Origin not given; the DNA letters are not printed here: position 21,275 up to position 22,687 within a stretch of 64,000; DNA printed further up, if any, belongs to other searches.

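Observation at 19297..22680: Tandem paralogous archaeal-type AAA ATPase genes, each preceded by its own palindromic operator, separated by a transposon-scarred spacer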

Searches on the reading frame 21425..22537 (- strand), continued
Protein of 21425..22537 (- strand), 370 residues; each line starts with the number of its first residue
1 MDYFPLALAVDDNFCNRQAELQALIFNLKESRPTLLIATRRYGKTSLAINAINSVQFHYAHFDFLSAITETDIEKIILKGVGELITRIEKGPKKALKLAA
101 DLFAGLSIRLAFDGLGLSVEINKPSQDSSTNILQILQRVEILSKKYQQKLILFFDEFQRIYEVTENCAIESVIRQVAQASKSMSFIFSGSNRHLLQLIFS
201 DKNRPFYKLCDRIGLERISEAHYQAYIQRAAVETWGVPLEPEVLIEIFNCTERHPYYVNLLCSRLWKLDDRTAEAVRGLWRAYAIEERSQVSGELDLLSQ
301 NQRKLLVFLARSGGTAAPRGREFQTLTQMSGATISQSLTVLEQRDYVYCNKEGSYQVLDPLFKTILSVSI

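Call 31: fold_search(model_id=the predicted structure, library=pdb)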
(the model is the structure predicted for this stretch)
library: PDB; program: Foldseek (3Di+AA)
matches with E <= 10: 1645; with E <= 0.001: 360
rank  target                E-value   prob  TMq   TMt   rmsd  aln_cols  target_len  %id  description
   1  2fna_A                1.0e-14  1.00  0.74  0.77   4.3       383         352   18  Crystal structure of an archaeal aaa+ atpase (sso1545) from sulfolobus solfataricus p2 at 2.00 A resolution (released 2006-02-07)
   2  2qen                  4.9e-14  1.00  0.70  0.74   5.6       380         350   17  The walker-type atpase paby2304 of pyrococcus abyssi (released 2008-07-01)
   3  1w5t_A                8.1e-09  1.00  0.60  0.57   6.1       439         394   13  Structure of the Aeropyrum Pernix ORC2 protein (ADPNP-ADP complexes) (released 2004-10-05)
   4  2qby_A                9.4e-09  1.00  0.47  0.47   9.8       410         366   13  Crystal structure of a heterodimer of Cdc6/Orc1 initiators bound to origin DNA (from S. solfataricus) (released 2007-09-11)
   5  1w5t_C                9.9e-09  1.00  0.51  0.48  12.9       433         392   13  Structure of the Aeropyrum Pernix ORC2 protein (ADPNP-ADP complexes) (released 2004-10-05)
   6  1w5s_B                1.7e-08  1.00  0.56  0.53   7.0       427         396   13  Structure of the Aeropyrum Pernix ORC2 protein (ADP form) (released 2004-10-05)
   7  1fnn_A                1.7e-08  1.00  0.46  0.45  10.9       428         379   11  CRYSTAL STRUCTURE OF CDC6P FROM PYROBACULUM AEROPHILUM (released 2000-10-04)
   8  5uj7_D                2.1e-08  1.00  0.51  0.49  11.2       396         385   14  Structure of the active form of human Origin Recognition Complex ATPase motor module, complex subunitS 1, 4, 5 (released 2017-02-08)
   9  2v1u_A                2.5e-08  1.00  0.49  0.48   9.1       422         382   14  STRUCTURE OF THE AEROPYRUM PERNIX ORC1 PROTEIN IN COMPLEX WITH DNA (released 2007-09-18)
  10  9qlv_A                2.8e-08  1.00  0.58  0.30   5.8       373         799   13  Cryo-EM structure of Arabidopsis TIR-NLR WRR4A tetramer in complex with effector CCG40 (released 2026-04-08)
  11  7jpq_D                4.4e-08  1.00  0.49  0.45  12.2       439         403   15  ORC-O2-5: Human Origin Recognition Complex (ORC) with subunits 2,3,4,5 (released 2020-09-02)
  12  7jgr_G                4.9e-08  1.00  0.41  0.41  14.1       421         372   13  Structure of Drosophila ORC bound to DNA (84 bp) and Cdc6 (released 2020-09-09)
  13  5uj7_C                7.8e-08  1.00  0.51  0.48  11.4       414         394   14  Structure of the active form of human Origin Recognition Complex ATPase motor module, complex subunitS 1, 4, 5 (released 2017-02-08)
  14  7jpo_D                1.7e-07  1.00  0.50  0.47  11.6       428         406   16  ORC-O1AAA: Human Origin Recognition Complex (ORC) with dynamic/unresolved ORC2 WH (released 2020-09-02)
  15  8s0c_D                1.8e-07  1.00  0.44  0.44  12.9       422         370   14  H. sapiens ORC1-5 bound to double stranded DNA as part of the MCM-ORC complex (released 2024-10-02)
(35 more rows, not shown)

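Call 48: search_dna_similar(query=window:21425-22537:-, collection=plasmids, mode=protein, max_evalue=0.00001, max_rows=25)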
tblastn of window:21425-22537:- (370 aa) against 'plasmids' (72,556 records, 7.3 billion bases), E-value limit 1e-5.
Records with a match: 19; places in all: 20; records where one place covers at least 80% of the query: 10.
Best place of each record, by identity: <60% 19.
By first word of the organism name: Vibrio 7; Bacteroides 6; Parabacteroides 2; Geobacter 1; Phocaeicola 1; Sulfurimonas 1; Marinomonas 1.
By predicted mobility (MOB-suite, as given by PLSDB): non-mobilizable 19.
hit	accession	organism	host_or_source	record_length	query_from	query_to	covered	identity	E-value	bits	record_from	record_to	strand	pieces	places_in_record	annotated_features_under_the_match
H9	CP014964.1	Geobacter anodireducens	-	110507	7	369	98%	25.2%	6e-13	78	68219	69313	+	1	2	hypothetical protein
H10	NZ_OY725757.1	Parabacteroides distasonis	-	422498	11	362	95%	25.9%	7e-14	81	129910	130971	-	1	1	ATP-binding protein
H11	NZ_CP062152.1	Vibrio parahaemolyticus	oyster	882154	2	368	99%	23.7%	3e-14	82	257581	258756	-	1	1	ATP-binding protein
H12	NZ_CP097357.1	Vibrio parahaemolyticus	oyster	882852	2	368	99%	23.7%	3e-14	82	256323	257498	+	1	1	ATP-binding protein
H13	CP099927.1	Vibrio parahaemolyticus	Anadara tuberculosa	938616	2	368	99%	22.7%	4e-12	76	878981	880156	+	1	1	hypothetical protein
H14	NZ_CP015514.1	Vibrio vulnificus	Mactra veneriformis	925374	2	368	99%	22.7%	9e-12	74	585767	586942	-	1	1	hypothetical protein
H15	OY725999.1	Phocaeicola massiliensis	-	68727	14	363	95%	23.2%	2e-13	79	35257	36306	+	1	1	record has no annotation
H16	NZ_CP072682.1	Vibrio sp. SCSIO 43186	Galaxea fascicularis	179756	8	314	83%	24.5%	1e-11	74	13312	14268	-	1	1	ATP-binding protein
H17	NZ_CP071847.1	Vibrio sp. SCSIO 43139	Galaxea fascicularis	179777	8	314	83%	24.5%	1e-11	74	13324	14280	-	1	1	ATP-binding protein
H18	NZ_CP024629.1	Vibrio coralliilyticus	Galaxea fascicularis,cell culture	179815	8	314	83%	24.5%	1e-11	74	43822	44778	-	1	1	ATP-binding protein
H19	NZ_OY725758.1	Parabacteroides distasonis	-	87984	121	367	67%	26.8%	5e-15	84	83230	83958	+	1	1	none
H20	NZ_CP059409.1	Bacteroides sp. CACC 737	Cat,single cell,feces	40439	14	226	58%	26.6%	4e-8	63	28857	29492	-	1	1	ATP-binding protein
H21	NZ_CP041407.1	Sulfurimonas paralvinellae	polychaetes,hydrothermal vent ...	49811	4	215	57%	26.1%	2e-8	64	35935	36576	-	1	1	ATP-binding protein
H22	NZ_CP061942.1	Marinomonas algicola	Ulva pertusa (algae),microorganism ...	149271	12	229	59%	24.9%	2e-9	67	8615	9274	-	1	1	ATP-binding protein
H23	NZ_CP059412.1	Bacteroides sp. CACC 737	Cat,single cell,feces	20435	144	366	60%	24.1%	5e-7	59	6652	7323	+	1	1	none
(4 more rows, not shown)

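Call 61: search_dna_similar(query=window:21425-22537:-, collection=phages, mode=protein, max_evalue=0.001, max_rows=10)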
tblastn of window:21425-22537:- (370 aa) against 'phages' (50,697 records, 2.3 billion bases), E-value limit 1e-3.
Records with a match: 2; places in all: 2; records where one place covers at least 80% of the query: 1.
Best place of each record, by identity: <60% 2.
By first word of the organism name: Bacteriophage 2.
By host as written in the record: - 2.
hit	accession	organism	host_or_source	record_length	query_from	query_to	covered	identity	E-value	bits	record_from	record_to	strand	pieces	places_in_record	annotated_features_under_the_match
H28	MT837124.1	Bacteriophage sp.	human fecal samples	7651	12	359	94%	24.0%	2e-13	77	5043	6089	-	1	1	record has no annotation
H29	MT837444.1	Bacteriophage sp.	human fecal samples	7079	34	266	63%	25.5%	2e-11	72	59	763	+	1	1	record has no annotation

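Call 62: search_protein_families(library=pfam, alignment_id=A1, max_evalue=0.1)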
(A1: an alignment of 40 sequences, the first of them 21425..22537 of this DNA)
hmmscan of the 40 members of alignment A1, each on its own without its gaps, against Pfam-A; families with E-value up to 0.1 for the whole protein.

A. member 1, window:21425-22537:- (370 aa): 6 families
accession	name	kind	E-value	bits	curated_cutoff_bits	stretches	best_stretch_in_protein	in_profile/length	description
PF13173.12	AAA_14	-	3.6e-07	30.7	27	1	139-196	52-104/129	AAA domain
PF01637.24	ATPase_2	-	6.4e-06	26.6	33.2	1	14-165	1-127/225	ATPase domain predominantly from Archaea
PF13401.12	AAA_22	-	0.0084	16.9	27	1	32-197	6-129/130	AAA domain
PF12802.13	MarR_2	-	0.012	16.2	27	1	301-347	6-50/61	MarR family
PF13191.12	AAA_16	-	0.037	15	32.6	0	37-178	30-161/167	AAA ATPase domain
PF13601.12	HTH_34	-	0.068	13.8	27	0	322-352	19-49/80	Winged helix DNA-binding domain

B. families by the number of members that match (of 40 scanned): 48 families (the first 25 are shown)
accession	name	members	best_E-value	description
PF01637.24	ATPase_2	40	1.4e-12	ATPase domain predominantly from Archaea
PF13173.12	AAA_14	40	8.1e-10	AAA domain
PF13401.12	AAA_22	33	2.2e-06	AAA domain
PF00004.35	AAA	33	1.8e-05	ATPase family associated with various cellular activities (AAA)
PF13191.12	AAA_16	17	5.4e-06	AAA ATPase domain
PF09820.16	AAA-ATPase_like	16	0.0011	Predicted AAA-ATPase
PF05673.19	DUF815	11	0.0017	Protein of unknown function (DUF815)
PF12802.13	MarR_2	6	0.0037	MarR family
PF01047.28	MarR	3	0.035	MarR family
PF12775.13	AAA_7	3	0.044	P-loop containing dynein motor region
PF17024.10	DMAP1_like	2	0.00025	Putative DMAP1-like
PF05941.18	Chordopox_A20R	2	0.005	Chordopoxvirus A20R protein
PF22871.2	AimR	2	0.0069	AimR transcriptional regulator-like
PF22381.2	Staph_reg_Sar_Rot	2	0.016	Transcriptional regulator SarA/Rot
PF10557.15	Cullin_Nedd8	2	0.022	Cullin protein neddylation domain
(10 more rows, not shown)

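Call 69: search_protein_representatives(alignment_id=A1)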
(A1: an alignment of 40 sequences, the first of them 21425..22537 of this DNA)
Query: 40 sequences, 370 profile positions. Proteins with E-value up to 0.001 (for the whole library): 7199; up to 1e-10: 2974; up to 1e-30: 904. The best 150 are listed.
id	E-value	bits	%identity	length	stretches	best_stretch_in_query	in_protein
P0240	1.1e-157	541.1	-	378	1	1-369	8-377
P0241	7.0e-152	522.1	-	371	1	1-369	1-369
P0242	2.2e-149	513.9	-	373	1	2-368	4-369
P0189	1.0e-143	495.2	-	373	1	2-368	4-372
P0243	3.4e-135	467.2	-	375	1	2-369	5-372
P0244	9.2e-135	465.8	-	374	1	3-369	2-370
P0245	4.8e-134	463.4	-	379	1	2-368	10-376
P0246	3.1e-126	437.7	-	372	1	2-369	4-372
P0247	6.6e-126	436.6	-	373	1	2-369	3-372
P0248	9.8e-124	429.5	-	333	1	37-366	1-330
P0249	1.0e-123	429.4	-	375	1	2-368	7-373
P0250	1.2e-123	429.2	-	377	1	2-368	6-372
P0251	4.9e-122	423.9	-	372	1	3-368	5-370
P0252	5.9e-117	407.2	-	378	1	1-368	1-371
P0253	9.3e-116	403.2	-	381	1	2-366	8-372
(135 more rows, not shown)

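Call 73: find_encoding_contigs(protein=P0103, flank=6000, max_places=1)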
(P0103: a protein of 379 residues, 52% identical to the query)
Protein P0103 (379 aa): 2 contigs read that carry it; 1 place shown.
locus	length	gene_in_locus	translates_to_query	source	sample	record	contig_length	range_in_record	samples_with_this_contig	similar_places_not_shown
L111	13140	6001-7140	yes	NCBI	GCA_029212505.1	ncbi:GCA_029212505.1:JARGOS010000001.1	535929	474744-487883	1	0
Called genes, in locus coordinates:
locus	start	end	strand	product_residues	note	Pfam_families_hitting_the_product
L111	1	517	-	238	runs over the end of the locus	PF10230:LIDHydrolase, PF00561:Abhydrolase_1, PF07819:PGAP1 (weak), PF12146:Hydrolase_4 (weak)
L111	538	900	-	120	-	-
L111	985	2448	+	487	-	PF01266:DAO (weak), PF01593:Amino_oxidase, PF13450:NAD_binding_8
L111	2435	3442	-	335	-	PF01565:FAD_binding_4, PF02873:MurB_C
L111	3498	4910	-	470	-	PF00875:DNA_photolyase, PF03441:FAD_binding_7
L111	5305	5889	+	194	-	PF13475:DUF4116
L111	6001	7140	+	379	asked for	PF01637:ATPase_2 (weak), PF13173:AAA_14 (faint)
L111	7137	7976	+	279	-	PF01370:Epimerase (weak)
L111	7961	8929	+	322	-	PF01266:DAO (faint), PF13450:NAD_binding_8, PF13454:NAD_binding_9 (faint), PF01593:Amino_oxidase (weak)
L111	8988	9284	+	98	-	-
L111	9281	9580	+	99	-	PF12441:CopG_antitoxin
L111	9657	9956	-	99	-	PF02954:HTH_8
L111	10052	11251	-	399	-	PF02684:LpxB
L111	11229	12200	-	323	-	PF01408:GFO_IDH_MocA, PF22725:GFO_IDH_MocA_C3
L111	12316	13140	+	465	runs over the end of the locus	PF00772:DnaB, PF03796:DnaB_C, PF06745:ATPase (weak), PF13481:AAA_25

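Call 74: find_encoding_contigs(protein=P0004, flank=6000, max_places=1)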
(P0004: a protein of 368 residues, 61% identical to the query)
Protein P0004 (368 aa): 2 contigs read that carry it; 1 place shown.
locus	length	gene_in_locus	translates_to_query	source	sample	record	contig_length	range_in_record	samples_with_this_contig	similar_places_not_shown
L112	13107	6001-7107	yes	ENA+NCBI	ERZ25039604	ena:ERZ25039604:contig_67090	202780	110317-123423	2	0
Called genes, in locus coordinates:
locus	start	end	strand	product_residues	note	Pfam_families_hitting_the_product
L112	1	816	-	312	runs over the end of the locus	PF00892:EamA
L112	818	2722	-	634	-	PF02518:HATPase_c, PF00204:DNA_gyraseB, PF01751:Toprim, PF00986:DNA_gyraseB_C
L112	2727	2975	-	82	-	PF14110:DUF4282 (weak)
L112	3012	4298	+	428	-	PF04413:Glycos_transf_N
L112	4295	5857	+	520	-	PF02321:OEP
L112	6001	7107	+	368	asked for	PF01637:ATPase_2, PF13173:AAA_14 (faint)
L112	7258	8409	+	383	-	PF25917:BSH_RND, PF25973:BSH_CzcB (weak), PF25944:Beta-barrel_RND, PF25954:Beta-barrel_RND_2, PF25967:RND-MFP_C (weak), PF25989:YknX_C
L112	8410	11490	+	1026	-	PF00873:ACR_tran, PF03176:MMPL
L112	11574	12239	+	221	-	PF13173:AAA_14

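Call 84: find_encoding_contigs(protein=P0072, flank=5000, max_places=1)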
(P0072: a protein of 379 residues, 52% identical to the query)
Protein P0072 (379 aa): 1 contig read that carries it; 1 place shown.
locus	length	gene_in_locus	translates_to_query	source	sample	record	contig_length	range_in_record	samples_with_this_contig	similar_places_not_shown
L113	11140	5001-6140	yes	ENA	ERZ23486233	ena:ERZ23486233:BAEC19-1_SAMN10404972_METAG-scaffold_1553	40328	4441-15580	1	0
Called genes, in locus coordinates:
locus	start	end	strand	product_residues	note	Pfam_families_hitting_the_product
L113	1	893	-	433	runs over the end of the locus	PF00083:Sugar_tr (faint), PF07690:MFS_1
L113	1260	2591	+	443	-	PF13173:AAA_14, PF13401:AAA_22 (faint), PF13635:DUF4143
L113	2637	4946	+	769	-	PF18072:FGAR-AT_linker, PF00586:AIRS, PF02769:AIRS_C, PF00586:AIRS, PF02769:AIRS_C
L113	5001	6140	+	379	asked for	PF01637:ATPase_2, PF13173:AAA_14 (faint)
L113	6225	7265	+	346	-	PF00586:AIRS, PF02769:AIRS_C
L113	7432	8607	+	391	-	-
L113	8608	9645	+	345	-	PF01118:Semialdhyde_dh, PF02774:Semialdhyde_dhC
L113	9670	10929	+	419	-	-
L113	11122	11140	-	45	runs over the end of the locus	-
